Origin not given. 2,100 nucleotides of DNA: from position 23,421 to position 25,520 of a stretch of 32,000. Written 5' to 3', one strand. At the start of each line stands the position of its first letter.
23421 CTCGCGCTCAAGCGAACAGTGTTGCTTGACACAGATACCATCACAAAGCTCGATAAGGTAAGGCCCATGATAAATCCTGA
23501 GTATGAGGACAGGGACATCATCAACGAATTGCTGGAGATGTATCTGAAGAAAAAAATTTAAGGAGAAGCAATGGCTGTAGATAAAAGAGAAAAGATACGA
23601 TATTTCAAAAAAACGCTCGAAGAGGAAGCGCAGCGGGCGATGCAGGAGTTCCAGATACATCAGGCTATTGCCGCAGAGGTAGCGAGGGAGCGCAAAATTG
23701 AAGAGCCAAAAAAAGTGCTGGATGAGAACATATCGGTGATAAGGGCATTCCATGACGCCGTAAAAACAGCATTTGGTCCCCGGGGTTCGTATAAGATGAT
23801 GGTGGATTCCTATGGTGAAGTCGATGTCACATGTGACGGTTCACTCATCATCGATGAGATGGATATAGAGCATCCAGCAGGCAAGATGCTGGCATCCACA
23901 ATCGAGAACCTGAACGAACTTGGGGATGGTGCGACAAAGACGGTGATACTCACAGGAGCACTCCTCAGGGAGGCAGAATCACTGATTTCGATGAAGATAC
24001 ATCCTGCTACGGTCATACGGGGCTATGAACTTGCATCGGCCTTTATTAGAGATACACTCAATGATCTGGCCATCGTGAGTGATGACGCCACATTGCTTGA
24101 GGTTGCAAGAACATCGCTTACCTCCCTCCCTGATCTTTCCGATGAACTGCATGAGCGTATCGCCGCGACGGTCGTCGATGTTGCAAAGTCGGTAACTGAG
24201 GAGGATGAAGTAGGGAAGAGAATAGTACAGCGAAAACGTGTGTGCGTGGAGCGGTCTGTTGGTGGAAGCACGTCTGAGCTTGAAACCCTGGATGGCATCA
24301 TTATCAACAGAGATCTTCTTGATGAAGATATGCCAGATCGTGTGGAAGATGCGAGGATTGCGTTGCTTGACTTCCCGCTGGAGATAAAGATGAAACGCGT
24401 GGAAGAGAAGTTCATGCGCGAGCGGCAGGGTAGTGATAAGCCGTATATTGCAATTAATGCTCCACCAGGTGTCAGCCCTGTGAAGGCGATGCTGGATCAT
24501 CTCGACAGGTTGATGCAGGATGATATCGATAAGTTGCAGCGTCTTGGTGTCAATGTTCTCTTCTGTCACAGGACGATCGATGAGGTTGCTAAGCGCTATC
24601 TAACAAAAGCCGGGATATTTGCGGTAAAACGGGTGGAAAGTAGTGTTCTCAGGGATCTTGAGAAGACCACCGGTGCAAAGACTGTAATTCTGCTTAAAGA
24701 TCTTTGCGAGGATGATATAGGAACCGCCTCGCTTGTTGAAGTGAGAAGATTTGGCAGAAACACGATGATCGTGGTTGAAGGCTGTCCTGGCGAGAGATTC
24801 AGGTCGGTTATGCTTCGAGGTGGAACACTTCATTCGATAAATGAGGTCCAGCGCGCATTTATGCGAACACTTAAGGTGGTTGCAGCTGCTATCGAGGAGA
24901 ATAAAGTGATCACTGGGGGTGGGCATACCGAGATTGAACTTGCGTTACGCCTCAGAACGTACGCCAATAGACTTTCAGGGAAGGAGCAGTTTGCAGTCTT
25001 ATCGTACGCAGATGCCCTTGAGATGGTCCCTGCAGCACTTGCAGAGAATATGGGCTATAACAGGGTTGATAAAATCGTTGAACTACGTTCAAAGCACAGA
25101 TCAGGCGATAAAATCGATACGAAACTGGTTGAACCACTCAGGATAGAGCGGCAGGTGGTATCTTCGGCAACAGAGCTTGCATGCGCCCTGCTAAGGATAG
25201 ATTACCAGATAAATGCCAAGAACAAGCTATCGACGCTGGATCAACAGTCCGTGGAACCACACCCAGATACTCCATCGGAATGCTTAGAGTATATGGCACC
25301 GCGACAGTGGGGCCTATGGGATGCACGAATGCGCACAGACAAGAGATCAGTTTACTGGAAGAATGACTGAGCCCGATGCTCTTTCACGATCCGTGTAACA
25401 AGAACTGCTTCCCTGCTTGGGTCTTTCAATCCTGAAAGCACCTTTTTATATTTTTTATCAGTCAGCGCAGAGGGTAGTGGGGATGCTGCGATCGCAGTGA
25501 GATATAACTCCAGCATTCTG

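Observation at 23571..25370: Thermosome-like chaperonin as last gene of the mcr operon, with ATPase motifs eroded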

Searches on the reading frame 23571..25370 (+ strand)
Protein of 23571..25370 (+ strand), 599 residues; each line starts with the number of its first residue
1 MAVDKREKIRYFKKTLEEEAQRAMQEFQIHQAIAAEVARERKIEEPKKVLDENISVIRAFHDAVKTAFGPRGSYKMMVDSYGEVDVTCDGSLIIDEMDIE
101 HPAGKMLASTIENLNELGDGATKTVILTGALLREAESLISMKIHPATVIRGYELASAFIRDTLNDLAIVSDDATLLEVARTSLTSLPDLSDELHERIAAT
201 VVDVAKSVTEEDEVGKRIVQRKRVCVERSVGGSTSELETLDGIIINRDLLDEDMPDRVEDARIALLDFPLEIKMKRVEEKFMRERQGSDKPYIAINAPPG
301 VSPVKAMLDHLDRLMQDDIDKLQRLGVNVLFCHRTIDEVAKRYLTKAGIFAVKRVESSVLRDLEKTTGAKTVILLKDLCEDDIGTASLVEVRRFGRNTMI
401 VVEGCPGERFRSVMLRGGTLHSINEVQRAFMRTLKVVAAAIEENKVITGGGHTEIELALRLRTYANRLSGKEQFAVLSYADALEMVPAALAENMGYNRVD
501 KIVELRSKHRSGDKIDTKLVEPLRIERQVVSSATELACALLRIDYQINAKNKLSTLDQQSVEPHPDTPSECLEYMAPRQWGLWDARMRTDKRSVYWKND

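Call 5: search_protein_families(library=pfam, proteins=[window:23571-25370:+], max_evalue=0.01)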
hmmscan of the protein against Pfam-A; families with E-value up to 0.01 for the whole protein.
window:23571-25370:+ (599 aa): 1 family
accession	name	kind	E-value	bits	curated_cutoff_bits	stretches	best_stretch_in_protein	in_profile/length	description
PF00118.29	Cpn60_TCP1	-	6.7e-118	394.9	34.3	1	62-550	3-489/490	TCP-1/cpn60 chaperonin family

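Call 6: search_solved_structures(query=window:23571-25367:+, show_alignments=2, max_evalue=1e-20)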
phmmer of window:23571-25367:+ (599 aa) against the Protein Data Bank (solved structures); distinct sequences matched with E-value up to 1e-20: 113 (the best 60 are shown).
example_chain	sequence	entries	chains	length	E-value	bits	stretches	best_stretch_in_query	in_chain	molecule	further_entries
9rwp_A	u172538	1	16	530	2.3e-102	347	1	51-550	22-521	Ancestral Group II Chaperonin (ACII)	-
1q3r_A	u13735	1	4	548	2.3e-95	323.9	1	53-550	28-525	Thermosome alpha subunit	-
1q3s_A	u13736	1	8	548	7.4e-95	322.2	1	53-550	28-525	Thermosome alpha subunit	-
1q2v_A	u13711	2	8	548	3.5e-94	320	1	53-550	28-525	Thermosome alpha subunit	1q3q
1a6d_B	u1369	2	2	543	7.7e-94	318.8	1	42-555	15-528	THERMOSOME (BETA SUBUNIT)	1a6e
1a6d_A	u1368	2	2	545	6e-92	312.6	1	43-551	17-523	THERMOSOME (ALPHA SUBUNIT)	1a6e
3aq1_B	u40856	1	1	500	8e-89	302.3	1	76-552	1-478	Thermosome subunit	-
5w74_A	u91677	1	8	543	2.5e-87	297.4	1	53-551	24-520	Chaperonin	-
3kfb_A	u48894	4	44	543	3.6e-87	296.8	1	53-551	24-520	Chaperonin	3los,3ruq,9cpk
3j3x_A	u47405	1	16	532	4.1e-87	296.6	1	53-550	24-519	Chaperonin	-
3j1e_A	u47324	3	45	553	4.9e-87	296.4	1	47-552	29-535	Chaperonin beta subunit | Chaperonin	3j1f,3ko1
7rak_U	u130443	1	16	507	6.4e-87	296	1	53-550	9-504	Chaperonin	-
7r9e_J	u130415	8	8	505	6.8e-87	295.9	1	53-550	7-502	Chaperonin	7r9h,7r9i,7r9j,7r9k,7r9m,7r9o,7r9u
3izh_A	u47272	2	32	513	1.2e-86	295.1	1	53-548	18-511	Chaperonin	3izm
3rus_A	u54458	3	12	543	1.7e-85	291.3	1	53-551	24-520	Chaperonin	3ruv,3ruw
3j02_A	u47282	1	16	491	1.8e-84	288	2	312-548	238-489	Lidless D386A Mm-cpn variant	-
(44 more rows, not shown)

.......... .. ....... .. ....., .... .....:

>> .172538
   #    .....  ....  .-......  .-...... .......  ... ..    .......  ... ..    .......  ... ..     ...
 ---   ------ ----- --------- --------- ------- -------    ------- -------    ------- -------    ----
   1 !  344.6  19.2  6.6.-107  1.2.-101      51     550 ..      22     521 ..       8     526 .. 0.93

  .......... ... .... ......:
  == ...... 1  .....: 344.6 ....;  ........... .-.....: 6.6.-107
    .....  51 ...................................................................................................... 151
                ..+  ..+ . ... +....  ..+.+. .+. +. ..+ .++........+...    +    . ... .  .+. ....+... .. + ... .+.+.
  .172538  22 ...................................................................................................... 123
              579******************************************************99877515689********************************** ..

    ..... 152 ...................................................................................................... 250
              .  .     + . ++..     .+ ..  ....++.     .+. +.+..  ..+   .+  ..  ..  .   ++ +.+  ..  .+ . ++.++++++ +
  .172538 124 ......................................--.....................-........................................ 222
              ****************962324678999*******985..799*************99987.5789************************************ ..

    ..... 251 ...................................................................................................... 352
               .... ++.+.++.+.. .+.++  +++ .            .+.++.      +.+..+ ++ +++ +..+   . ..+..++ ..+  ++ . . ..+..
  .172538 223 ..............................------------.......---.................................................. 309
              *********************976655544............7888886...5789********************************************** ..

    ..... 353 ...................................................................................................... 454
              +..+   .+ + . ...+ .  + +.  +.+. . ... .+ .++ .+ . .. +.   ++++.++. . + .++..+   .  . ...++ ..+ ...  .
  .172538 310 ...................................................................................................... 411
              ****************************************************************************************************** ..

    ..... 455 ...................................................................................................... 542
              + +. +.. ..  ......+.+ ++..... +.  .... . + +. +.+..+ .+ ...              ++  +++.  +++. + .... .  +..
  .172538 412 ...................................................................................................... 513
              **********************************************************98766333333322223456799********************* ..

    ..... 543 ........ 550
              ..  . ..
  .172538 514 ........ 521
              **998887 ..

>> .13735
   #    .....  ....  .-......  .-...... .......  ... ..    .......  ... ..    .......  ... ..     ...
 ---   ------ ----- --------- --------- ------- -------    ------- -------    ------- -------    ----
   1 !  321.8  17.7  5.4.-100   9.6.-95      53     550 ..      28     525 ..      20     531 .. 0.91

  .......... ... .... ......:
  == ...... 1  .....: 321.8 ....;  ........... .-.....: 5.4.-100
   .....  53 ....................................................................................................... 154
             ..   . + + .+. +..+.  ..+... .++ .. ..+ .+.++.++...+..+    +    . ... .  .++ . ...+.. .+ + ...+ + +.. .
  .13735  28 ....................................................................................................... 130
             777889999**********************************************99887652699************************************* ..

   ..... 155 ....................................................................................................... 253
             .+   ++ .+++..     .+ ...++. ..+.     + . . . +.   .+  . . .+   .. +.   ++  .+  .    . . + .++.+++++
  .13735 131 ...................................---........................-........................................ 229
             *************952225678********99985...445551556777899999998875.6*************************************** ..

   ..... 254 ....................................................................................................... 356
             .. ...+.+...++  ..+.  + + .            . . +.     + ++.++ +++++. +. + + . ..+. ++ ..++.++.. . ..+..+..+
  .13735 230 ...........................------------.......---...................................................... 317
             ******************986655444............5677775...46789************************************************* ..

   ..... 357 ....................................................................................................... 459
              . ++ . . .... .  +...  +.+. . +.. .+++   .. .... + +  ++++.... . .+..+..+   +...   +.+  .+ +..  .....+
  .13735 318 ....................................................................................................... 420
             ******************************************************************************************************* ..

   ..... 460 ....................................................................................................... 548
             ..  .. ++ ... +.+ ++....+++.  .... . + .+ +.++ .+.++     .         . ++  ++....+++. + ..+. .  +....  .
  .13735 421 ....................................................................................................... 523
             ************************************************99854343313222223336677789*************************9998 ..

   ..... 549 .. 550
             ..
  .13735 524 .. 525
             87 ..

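Call 7: search_protein_families(library=ncbifam, proteins=[window:23571-25370:+], max_evalue=0.01)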
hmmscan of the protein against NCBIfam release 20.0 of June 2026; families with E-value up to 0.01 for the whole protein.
window:23571-25370:+ (599 aa): 17 families
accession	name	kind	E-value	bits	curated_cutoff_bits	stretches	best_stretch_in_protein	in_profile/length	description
TIGR02339.1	thermosome_arch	subfamily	3.5e-131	438.5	671.1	1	44-550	12-521/521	thermosome subunit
NF041083.2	thermosome_beta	equivalog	8.3e-130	434.2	400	1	45-549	14-519/520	thermosome subunit beta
NF041082.2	thermosome_alpha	equivalog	9.2e-130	433.9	450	1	44-549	13-518/519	thermosome subunit alpha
TIGR02340.1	chap_CCT_alpha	equivalog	1.7e-80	271.3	800.2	1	47-512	11-470/536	T-complex protein 1 subunit alpha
TIGR02344.1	chap_CCT_gamma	equivalog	5e-74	249.7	553.45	1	40-548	8-521/526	T-complex protein 1 subunit gamma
TIGR02343.1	chap_CCT_epsi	equivalog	1.3e-70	238.5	710.5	1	48-510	27-477/532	T-complex protein 1 subunit epsilon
TIGR02342.1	chap_CCT_delta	equivalog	2.4e-70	237.6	695.35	1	43-516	4-469/517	T-complex protein 1 subunit delta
TIGR02345.1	chap_CCT_eta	equivalog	2.9e-67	227.2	669.2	1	51-551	21-522/523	T-complex protein 1 subunit eta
TIGR02346.1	chap_CCT_theta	equivalog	4e-65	220.2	455.9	2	313-514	266-468/531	T-complex protein 1 subunit theta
TIGR02347.1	chap_CCT_zeta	equivalog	4.8e-63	213.5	587.15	1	46-549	14-525/531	T-complex protein 1 subunit zeta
TIGR02341.1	chap_CCT_beta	equivalog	5.6e-51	173.8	522.15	1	59-551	25-516/519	T-complex protein 1 subunit beta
NF009487.0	PRK12849.1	subfamily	4.6e-19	68.1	352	2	57-197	19-168/543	chaperonin GroEL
NF000592.1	PRK00013.1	subfamily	1.5e-14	53.4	397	1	55-205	16-168/524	chaperonin GroEL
TIGR02348.1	GroEL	equivalog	7e-14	51.2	582.1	1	57-185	18-152/526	chaperonin GroEL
NF009488.0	PRK12850.1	subfamily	6.6e-12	44.7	475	1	57-204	20-169/544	chaperonin GroEL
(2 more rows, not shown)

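Call 8: find_homologous_proteins(query=window:23571-25367:+, max_evalue=1e-20)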
Query window:23571-25367:+ (599 aa): 371 proteins with E <= 1e-20 among 8000 candidates; the best 120 are listed.
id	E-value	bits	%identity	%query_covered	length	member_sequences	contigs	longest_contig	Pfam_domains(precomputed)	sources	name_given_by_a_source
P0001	0.0e+0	1070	82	100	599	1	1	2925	PF00118.30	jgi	-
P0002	1.1e-249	848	100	67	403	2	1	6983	PF00118.30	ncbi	ncbi:hypothetical protein DRN98_01110, partial [Methanosarcinales archaeon]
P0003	4.1e-95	338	38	83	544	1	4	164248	PF00118.30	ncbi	-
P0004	8.0e-95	337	39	82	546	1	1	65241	PF00118.30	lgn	-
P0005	1.3e-94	336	37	84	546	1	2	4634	PF00118.30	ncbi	ncbi:MAG: thermosome subunit alpha [Candidatus Syntropharchaeia archaeon]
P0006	2.9e-94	335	38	82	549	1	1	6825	PF00118.30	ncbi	-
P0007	5.5e-94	334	39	82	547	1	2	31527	PF00118.30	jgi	-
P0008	1.5e-93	333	38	82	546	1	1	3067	PF00118.30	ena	-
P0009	3.0e-93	332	39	82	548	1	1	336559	PF00118.30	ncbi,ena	-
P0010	4.1e-93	331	38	82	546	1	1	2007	PF00118.30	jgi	-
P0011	4.3e-93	331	38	82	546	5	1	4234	PF00118.30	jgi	jgi:thermosome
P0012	7.5e-93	331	39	82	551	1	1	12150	PF00118.30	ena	-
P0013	7.6e-93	331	37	83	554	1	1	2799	PF00118.30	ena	-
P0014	9.8e-93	330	39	83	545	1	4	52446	PF00118.30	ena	-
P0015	1.7e-92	329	38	82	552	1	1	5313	PF00118.30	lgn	-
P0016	2.0e-92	329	38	82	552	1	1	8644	PF00118.30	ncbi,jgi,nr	ncbi:MAG TPA: thermosome subunit beta [Methanosarcina barkeri]|jgi:archaeal chaperonin|nr:thermosome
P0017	2.8e-92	329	38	82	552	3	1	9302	PF00118.30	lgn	-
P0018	3.2e-92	328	38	82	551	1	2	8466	PF00118.30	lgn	-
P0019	3.4e-92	328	37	83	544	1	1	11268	PF00118.30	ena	-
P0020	3.4e-92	328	37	82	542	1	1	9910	PF00118.30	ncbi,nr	ncbi:MAG: thermosome subunit alpha [Syntrophomonas sp.]|nr:thermosome subunit alpha [Syntrophomonas 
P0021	3.5e-92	328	38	82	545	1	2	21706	PF00118.30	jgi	jgi:thermosome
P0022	3.9e-92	328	38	82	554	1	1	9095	PF00118.30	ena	-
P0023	5.1e-92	328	37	82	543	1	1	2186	PF00118.30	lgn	-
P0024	6.3e-92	327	38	83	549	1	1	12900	PF00118.30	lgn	-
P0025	9.3e-92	327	38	83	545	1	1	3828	PF00118.30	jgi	jgi:thermosome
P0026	1.3e-91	326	39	82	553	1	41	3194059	PF00118.30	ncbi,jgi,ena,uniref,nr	ncbi:thermosome subunit [Methanosarcina thermophila]|jgi:thermosome|uniref:Hsp60 n=3 Tax=Methanosarc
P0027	1.6e-91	326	36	88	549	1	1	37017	PF00118.30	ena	-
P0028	1.7e-91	326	38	82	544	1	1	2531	PF00118.30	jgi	jgi:archaeal chaperonin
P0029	1.8e-91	326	39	82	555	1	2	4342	PF00118.30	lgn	-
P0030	2.0e-91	326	38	82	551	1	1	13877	PF00118.30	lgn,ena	-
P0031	5.3e-91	324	39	83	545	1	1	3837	PF00118.30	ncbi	-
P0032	6.3e-91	324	38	82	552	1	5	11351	PF00118.30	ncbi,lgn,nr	ncbi:MAG: thermosome subunit beta [Euryarchaeota archaeon]|nr:thermosome subunit beta [Euryarchaeota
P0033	1.4e-90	323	39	83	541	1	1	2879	PF00118.30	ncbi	-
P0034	1.4e-90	323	38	83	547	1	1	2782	PF00118.30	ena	-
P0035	1.9e-90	323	36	84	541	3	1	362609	PF00118.30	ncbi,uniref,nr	ncbi:thermosome subunit beta [Picrophilus oshimae]|uniref:Thermosome subunit n=1 Tax=Picrophilus tor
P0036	2.0e-90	322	38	83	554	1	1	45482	PF00118.30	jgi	-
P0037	2.7e-90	322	38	85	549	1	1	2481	PF00118.30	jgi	-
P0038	3.6e-90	322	38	83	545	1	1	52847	PF00118.30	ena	-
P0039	4.0e-90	322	37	83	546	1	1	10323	PF00118.30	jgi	-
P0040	5.9e-90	321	38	83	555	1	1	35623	PF00118.30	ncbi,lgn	-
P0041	5.9e-90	321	37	83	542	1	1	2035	PF00118.30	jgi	jgi:thermosome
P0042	5.9e-90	321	38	82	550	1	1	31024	PF00118.30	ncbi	ncbi:MAG: thermosome subunit alpha [Candidatus Methanospirareceae archaeon]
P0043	7.5e-90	321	37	83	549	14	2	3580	PF00118.30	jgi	jgi:thermosome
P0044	8.4e-90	320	37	85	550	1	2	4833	PF00118.30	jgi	jgi:thermosome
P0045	8.4e-90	320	39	84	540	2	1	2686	PF00118.30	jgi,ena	jgi:thermosome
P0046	1.0e-89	320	37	85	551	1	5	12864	PF00118.30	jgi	-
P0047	1.2e-89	320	37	83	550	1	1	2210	PF00118.30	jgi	-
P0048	1.5e-89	320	38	82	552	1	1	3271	PF00118.30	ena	-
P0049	1.5e-89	320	38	83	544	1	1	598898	PF00118.30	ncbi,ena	-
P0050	1.6e-89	320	38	80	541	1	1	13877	PF00118.30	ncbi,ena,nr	ncbi:MAG: TCP-1/cpn60 chaperonin family protein [Methanomicrobiales archaeon]|nr:TCP-1/cpn60 chapero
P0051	1.8e-89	319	37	82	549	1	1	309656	PF00118.30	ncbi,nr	ncbi:thermosome subunit alpha [Methanolobus halotolerans]|nr:thermosome subunit alpha [Methanolobus 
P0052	2.0e-89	319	37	82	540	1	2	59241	PF00118.30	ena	-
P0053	3.1e-89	319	37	83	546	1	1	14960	PF00118.30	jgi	jgi:thermosome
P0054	3.6e-89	318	38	82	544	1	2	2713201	PF00118.30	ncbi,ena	-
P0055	3.6e-89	318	36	86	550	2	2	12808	PF00118.30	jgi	jgi:thermosome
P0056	4.0e-89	318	38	82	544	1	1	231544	PF00118.30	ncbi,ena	-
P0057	4.6e-89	318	37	86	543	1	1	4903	PF00118.30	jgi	-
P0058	4.6e-89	318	37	83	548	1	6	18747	PF00118.30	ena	-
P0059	5.0e-89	318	35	83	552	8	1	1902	PF00118.30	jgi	-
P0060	5.2e-89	318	38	83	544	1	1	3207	PF00118.30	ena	-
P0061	6.4e-89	318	38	82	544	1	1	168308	PF00118.30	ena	-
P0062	6.7e-89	317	37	83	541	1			PF00118.30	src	-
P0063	6.8e-89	317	37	83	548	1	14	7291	PF00118.30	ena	-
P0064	6.8e-89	317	37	83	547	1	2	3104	PF00118.30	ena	-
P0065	7.2e-89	317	37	83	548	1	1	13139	PF00118.30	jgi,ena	-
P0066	7.6e-89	317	37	83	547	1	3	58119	PF00118.30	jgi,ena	-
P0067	7.6e-89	317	37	83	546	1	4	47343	PF00118.30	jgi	jgi:thermosome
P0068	7.6e-89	317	37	83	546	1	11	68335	PF00118.30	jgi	jgi:thermosome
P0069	7.6e-89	317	37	83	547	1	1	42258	PF00118.30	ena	-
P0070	7.9e-89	317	38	82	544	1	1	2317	PF00118.30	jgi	jgi:thermosome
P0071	8.3e-89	317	37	83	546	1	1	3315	PF00118.30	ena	-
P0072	8.5e-89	317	37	82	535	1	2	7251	PF00118.30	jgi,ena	-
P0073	9.7e-89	317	37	83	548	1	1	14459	PF00118.30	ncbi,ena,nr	ncbi:MAG: thermosome subunit alpha [Methanothrix sp.]|nr:thermosome subunit alpha [Methanothrix sp.]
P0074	1.0e-88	317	37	83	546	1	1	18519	PF00118.30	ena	-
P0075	1.0e-88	317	38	82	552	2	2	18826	PF00118.30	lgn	-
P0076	1.1e-88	317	37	83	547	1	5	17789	PF00118.30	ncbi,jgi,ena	ncbi:MAG: thermosome subunit alpha [Methanothrix sp.]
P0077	1.1e-88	317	37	83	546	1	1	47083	PF00118.30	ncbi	-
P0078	1.1e-88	317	37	83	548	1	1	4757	PF00118.30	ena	-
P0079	1.1e-88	317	37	83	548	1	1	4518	PF00118.30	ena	-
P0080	1.1e-88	317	38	82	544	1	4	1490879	PF00118.30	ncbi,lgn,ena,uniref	ncbi:MAG: thermosome subunit alpha [Methanobacterium sp.]|uniref:thermosome subunit alpha n=1 Tax=Me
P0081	1.1e-88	317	37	83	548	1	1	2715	PF00118.30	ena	-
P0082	1.2e-88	317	37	83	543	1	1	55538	PF00118.30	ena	-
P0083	1.2e-88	317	37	83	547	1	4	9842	PF00118.30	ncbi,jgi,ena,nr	ncbi:MAG TPA: thermosome subunit alpha [Methanothrix sp.]|nr:thermosome subunit alpha [Methanothrix 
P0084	1.4e-88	316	38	83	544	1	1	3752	PF00118.30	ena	-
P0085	1.4e-88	316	38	83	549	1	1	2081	PF00118.30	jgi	-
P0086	1.4e-88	316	38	83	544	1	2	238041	PF00118.30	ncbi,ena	-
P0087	1.4e-88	316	37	83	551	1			PF00118.30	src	-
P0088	1.4e-88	316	37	83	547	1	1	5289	PF00118.30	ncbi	ncbi:MAG: thermosome subunit alpha [Methanothrix sp.]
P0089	1.5e-88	316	38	83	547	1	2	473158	PF00118.30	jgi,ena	jgi:archaeal chaperonin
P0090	1.5e-88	316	37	83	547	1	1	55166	PF00118.30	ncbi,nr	ncbi:MAG: thermosome subunit alpha [Methanothrix sp.]|nr:thermosome subunit alpha [Methanothrix sp.]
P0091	1.6e-88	316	38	82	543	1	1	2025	PF00118.30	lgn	-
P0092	1.6e-88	316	38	82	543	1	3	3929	PF00118.30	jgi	-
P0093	1.6e-88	316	38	82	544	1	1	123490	PF00118.30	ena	-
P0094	1.7e-88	316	38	82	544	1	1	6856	PF00118.30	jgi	jgi:archaeal chaperonin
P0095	1.7e-88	316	37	83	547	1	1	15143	PF00118.30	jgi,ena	-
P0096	1.8e-88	316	37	82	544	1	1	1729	PF00118.30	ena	-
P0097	1.8e-88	316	38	82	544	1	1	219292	PF00118.30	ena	-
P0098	2.0e-88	316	38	82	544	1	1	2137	PF00118.30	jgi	jgi:archaeal chaperonin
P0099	2.0e-88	316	37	83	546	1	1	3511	PF00118.30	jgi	jgi:thermosome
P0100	2.0e-88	316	37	83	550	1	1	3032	PF00118.30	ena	-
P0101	2.1e-88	316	37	83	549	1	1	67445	PF00118.30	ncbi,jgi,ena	-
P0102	2.2e-88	316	38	82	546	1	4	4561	PF00118.30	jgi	jgi:thermosome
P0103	2.3e-88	316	38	84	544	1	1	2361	PF00118.30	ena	-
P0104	2.3e-88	316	38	84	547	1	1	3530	PF00118.30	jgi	jgi:archaeal chaperonin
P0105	2.3e-88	316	38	83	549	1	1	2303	PF00118.30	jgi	-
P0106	2.3e-88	316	38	83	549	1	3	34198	PF00118.30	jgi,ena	-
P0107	2.4e-88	316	38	82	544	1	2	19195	PF00118.30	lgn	-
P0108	2.7e-88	315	37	83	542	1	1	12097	PF00118.30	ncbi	ncbi:thermosome subunit beta [Candidatus Pyrohabitans sp.]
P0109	2.8e-88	315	37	82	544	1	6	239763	PF00118.30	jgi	jgi:thermosome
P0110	3.0e-88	315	38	83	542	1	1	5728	PF00118.30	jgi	jgi:archaeal chaperonin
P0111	3.0e-88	315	37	82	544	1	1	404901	PF00118.30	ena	-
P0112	3.1e-88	315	38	82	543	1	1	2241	PF00118.30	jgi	-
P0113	3.2e-88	315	37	83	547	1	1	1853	PF00118.30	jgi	-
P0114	3.2e-88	315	37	82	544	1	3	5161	PF00118.30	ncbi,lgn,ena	-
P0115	3.2e-88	315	37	82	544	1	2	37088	PF00118.30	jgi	jgi:thermosome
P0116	3.3e-88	315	37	82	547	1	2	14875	PF00118.30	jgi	jgi:thermosome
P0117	3.4e-88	315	37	83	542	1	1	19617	PF00118.30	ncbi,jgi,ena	-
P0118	3.6e-88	315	36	83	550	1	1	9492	PF00118.30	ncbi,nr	ncbi:MAG: thermosome subunit alpha [Methanothrix sp.]|nr:thermosome subunit alpha [Methanothrix sp.]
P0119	3.7e-88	315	37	83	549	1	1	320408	PF00118.30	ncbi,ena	-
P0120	4.1e-88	315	38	82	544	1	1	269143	PF00118.30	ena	-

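Call 9: find_encoding_contigs(protein=P0001, flank=10000)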
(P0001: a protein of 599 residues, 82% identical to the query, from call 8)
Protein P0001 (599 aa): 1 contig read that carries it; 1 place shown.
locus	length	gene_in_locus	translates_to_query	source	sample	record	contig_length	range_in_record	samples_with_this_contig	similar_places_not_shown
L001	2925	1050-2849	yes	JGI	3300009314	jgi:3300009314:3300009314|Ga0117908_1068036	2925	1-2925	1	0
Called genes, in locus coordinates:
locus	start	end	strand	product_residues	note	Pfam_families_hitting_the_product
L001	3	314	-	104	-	?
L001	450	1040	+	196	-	-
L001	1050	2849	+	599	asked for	PF00118:Cpn60_TCP1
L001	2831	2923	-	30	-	?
